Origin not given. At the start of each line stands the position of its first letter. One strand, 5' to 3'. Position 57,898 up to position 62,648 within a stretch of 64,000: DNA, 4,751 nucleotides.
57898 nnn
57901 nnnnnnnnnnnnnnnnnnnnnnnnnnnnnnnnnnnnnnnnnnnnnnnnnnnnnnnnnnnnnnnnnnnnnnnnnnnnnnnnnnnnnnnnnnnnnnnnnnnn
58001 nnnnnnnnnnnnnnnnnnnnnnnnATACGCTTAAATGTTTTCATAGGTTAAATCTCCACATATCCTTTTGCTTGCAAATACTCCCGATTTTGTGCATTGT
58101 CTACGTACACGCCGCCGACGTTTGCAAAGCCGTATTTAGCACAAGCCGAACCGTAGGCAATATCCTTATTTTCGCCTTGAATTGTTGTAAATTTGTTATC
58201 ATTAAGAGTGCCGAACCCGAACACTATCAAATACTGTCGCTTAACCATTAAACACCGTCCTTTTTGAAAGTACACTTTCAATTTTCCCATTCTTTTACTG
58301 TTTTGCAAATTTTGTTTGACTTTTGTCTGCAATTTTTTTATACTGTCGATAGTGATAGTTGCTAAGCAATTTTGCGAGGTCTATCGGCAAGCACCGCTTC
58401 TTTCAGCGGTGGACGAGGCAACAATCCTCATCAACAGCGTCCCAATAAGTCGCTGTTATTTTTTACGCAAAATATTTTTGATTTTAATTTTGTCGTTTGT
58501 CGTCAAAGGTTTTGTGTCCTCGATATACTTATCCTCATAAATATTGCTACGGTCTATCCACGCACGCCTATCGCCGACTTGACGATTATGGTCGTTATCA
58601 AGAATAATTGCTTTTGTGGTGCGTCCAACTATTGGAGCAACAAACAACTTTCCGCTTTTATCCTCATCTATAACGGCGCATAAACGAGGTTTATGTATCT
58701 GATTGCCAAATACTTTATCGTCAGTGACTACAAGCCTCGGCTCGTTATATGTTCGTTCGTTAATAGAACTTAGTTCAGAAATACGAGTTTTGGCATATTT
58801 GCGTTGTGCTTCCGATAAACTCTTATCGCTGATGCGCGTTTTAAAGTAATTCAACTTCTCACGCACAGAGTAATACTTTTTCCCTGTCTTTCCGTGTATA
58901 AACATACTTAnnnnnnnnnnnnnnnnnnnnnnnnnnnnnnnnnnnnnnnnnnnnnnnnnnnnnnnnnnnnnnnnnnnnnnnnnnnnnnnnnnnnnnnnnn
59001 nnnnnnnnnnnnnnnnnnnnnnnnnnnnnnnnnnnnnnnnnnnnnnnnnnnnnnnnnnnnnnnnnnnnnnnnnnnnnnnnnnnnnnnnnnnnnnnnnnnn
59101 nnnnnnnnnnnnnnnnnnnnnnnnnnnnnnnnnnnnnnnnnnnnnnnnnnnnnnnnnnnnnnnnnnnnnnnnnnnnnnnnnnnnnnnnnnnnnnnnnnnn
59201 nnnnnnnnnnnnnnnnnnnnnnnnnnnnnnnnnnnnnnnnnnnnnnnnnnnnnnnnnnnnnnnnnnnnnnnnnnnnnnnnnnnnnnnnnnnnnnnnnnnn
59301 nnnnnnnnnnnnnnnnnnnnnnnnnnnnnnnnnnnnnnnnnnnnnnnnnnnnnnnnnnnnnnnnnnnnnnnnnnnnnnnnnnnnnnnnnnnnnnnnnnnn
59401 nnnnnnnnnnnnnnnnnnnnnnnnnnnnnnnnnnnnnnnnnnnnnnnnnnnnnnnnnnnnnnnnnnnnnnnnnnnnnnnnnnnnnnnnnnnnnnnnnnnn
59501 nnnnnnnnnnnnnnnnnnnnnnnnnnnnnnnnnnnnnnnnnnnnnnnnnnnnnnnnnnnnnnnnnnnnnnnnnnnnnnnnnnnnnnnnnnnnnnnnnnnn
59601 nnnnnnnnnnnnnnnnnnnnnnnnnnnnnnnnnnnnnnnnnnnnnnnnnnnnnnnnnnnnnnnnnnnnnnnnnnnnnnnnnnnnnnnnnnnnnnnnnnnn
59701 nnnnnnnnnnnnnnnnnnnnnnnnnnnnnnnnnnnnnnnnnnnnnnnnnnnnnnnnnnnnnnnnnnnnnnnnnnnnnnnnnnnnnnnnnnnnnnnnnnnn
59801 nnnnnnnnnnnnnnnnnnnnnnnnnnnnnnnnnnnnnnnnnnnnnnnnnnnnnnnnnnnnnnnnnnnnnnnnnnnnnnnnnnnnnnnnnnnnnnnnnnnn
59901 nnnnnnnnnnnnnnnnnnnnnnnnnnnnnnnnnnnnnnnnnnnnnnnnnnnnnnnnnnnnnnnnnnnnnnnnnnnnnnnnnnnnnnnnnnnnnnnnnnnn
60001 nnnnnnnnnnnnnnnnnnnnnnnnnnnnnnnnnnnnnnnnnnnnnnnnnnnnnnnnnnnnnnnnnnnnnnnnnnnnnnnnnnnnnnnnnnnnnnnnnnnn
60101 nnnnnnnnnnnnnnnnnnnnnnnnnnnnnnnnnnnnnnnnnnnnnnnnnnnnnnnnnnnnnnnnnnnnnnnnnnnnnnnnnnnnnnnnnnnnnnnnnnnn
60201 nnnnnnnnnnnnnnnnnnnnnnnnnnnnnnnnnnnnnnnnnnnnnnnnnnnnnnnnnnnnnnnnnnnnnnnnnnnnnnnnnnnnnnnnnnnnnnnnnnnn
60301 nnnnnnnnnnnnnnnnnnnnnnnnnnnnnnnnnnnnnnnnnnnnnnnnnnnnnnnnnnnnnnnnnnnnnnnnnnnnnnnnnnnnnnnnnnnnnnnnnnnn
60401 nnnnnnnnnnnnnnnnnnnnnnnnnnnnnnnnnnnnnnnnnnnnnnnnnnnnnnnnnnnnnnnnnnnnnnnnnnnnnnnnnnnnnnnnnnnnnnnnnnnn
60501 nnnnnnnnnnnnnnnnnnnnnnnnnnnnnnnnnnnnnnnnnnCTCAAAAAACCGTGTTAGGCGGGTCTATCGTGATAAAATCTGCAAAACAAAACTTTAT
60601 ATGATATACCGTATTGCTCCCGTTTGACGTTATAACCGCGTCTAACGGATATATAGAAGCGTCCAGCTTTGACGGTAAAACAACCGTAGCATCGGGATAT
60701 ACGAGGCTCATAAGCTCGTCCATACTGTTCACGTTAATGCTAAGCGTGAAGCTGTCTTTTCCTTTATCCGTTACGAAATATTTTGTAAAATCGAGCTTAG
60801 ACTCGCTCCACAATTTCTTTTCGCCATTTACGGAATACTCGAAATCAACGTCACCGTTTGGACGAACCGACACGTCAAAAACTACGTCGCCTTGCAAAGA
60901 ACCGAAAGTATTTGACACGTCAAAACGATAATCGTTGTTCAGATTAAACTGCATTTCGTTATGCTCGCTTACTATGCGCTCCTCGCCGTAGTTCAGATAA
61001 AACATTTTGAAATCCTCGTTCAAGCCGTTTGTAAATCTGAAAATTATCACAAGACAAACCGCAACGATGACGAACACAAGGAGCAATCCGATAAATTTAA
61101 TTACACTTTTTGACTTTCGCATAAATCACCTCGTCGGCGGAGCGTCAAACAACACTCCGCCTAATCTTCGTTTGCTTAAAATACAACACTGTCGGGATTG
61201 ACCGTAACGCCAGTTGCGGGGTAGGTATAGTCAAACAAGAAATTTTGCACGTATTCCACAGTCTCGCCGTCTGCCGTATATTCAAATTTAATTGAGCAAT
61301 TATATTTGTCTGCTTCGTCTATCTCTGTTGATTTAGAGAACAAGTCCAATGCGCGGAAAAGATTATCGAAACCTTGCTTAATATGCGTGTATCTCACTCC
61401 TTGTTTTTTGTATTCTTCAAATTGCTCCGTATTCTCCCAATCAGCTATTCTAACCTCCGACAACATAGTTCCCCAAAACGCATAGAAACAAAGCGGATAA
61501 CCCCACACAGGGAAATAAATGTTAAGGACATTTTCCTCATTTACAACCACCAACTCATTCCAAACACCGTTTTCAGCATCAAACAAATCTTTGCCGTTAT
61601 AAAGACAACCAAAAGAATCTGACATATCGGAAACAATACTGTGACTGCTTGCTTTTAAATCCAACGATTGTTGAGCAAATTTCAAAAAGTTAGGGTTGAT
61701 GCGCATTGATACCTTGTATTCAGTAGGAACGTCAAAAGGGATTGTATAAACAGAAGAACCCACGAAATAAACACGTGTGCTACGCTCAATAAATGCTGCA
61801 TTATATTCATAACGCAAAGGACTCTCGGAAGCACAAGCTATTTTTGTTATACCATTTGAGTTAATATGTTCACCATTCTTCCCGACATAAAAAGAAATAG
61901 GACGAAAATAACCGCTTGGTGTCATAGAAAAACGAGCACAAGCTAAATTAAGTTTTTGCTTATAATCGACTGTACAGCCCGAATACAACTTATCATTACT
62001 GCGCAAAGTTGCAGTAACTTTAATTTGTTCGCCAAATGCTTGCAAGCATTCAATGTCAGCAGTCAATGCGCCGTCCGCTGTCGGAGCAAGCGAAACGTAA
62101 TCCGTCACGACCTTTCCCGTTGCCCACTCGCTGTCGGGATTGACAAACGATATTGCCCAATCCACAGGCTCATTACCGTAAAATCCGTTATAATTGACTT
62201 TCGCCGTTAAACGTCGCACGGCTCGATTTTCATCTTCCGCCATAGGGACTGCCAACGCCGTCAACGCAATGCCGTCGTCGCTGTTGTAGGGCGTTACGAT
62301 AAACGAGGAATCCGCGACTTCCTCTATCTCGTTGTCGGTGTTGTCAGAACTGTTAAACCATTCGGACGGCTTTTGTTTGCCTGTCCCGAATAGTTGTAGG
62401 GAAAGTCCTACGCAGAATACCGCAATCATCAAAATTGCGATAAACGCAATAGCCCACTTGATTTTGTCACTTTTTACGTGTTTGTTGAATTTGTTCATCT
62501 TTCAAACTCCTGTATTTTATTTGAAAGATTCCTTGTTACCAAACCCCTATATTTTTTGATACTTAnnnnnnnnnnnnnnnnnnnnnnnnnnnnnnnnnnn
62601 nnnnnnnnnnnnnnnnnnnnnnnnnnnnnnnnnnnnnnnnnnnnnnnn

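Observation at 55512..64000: Compact SSB / HUH-SF3 Rep / membrane-protein / TM-ATPase module: possible novel ssDNA virus-like or minimal conjugative element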

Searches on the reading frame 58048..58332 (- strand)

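Call 3: search_protein_families(library=pfam, proteins=[window:58048-58332:-], max_evalue=0.1)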
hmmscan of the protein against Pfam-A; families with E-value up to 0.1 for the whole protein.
window:58048-58332:- (94 aa): 0 families

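Call 4: search_protein_families(library=phrogs, proteins=[window:58048-58332:-], max_evalue=0.1)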
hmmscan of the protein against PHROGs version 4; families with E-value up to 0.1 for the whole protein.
window:58048-58332:- (94 aa): 1 family
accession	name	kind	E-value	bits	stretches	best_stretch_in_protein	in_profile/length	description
phrog_7532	-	unknown function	0.003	19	1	67-91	9-33/55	-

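Call 78: search_protein_families(library=ncbifam, proteins=[window:58048-58332:-], max_evalue=0.01)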
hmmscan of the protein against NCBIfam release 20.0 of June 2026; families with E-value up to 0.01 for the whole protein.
window:58048-58332:- (94 aa): 0 families

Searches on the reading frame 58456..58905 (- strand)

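Call 3: search_protein_families(library=pfam, proteins=[window:58456-58905:-], max_evalue=0.1)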
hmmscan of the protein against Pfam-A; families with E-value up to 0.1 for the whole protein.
window:58456-58905:- (149 aa): 0 families

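Call 4: search_protein_families(library=phrogs, proteins=[window:58456-58905:-], max_evalue=0.1)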
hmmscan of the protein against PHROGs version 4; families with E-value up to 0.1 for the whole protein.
window:58456-58905:- (149 aa): 1 family
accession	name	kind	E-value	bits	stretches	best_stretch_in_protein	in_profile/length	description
phrog_19918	-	unknown function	0.023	14.9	1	10-70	260-324/355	-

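Call 78: search_protein_families(library=ncbifam, proteins=[window:58456-58905:-], max_evalue=0.01)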
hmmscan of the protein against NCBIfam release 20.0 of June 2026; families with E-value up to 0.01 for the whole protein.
window:58456-58905:- (149 aa): 0 families

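Call 124: search_protein_families(library=padloc, proteins=[window:58456-58905:-], max_evalue=0.001)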
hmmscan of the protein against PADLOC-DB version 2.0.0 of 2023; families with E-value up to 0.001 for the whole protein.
window:58456-58905:- (149 aa): 0 families

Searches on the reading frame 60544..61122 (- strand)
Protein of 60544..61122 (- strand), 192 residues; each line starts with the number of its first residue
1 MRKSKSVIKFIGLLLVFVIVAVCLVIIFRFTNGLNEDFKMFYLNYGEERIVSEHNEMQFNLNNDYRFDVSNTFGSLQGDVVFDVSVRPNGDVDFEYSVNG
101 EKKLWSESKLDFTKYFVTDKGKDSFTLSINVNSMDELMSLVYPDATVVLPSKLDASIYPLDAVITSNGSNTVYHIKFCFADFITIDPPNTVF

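Call 3: search_protein_families(library=pfam, proteins=[window:60544-61122:-], max_evalue=0.1)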
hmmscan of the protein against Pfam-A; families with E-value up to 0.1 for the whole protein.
window:60544-61122:- (192 aa): 1 family
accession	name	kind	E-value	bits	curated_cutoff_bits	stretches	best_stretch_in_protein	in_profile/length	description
PF06448.16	DUF1081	-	0.026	15.4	25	0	74-131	34-92/112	Domain of Unknown Function (DUF1081)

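Call 4: search_protein_families(library=phrogs, proteins=[window:60544-61122:-], max_evalue=0.1)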
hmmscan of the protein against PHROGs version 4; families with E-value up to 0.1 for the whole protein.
window:60544-61122:- (192 aa): 0 families

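Call 78: search_protein_families(library=ncbifam, proteins=[window:60544-61122:-], max_evalue=0.01)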
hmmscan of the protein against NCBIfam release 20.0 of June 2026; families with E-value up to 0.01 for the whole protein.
window:60544-61122:- (192 aa): 0 families

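Call 124: search_protein_families(library=padloc, proteins=[window:60544-61122:-], max_evalue=0.001)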
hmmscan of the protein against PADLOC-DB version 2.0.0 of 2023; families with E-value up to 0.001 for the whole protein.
window:60544-61122:- (192 aa): 0 families

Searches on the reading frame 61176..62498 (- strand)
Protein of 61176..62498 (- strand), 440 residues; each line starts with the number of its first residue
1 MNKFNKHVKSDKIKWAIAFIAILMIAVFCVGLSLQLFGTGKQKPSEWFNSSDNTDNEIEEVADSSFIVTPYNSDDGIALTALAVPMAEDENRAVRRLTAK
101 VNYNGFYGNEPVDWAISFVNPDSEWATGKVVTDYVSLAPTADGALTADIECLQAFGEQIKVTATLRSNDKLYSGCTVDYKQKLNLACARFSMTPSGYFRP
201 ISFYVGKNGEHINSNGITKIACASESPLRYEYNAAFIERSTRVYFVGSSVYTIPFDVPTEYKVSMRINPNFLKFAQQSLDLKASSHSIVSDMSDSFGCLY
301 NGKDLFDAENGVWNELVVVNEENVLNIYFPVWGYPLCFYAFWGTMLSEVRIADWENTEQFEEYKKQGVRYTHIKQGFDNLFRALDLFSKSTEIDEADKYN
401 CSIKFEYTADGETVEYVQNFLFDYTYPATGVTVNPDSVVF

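Call 3: search_protein_families(library=pfam, proteins=[window:61176-62498:-], max_evalue=0.1)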
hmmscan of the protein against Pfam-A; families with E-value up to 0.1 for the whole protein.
window:61176-62498:- (440 aa): 0 families

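Call 4: search_protein_families(library=phrogs, proteins=[window:61176-62498:-], max_evalue=0.1)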
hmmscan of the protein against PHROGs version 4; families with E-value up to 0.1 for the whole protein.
window:61176-62498:- (440 aa): 0 families

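Call 78: search_protein_families(library=ncbifam, proteins=[window:61176-62498:-], max_evalue=0.01)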
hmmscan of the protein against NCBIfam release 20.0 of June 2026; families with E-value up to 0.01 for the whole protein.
window:61176-62498:- (440 aa): 0 families

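Call 115: search_solved_structures(query=A6, max_evalue=1)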
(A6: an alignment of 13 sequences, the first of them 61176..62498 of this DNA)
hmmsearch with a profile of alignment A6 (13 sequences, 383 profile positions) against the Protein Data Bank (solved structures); distinct sequences matched with E-value up to 1: 1.
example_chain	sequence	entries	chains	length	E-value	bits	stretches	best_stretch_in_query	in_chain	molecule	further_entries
7quz_AAA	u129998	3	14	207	0.76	12.7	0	98-125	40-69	Beta-1,3-glucanase bglH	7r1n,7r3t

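Call 124: search_protein_families(library=padloc, proteins=[window:61176-62498:-], max_evalue=0.001)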
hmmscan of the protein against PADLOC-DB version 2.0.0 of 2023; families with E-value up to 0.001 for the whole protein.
window:61176-62498:- (440 aa): 0 families
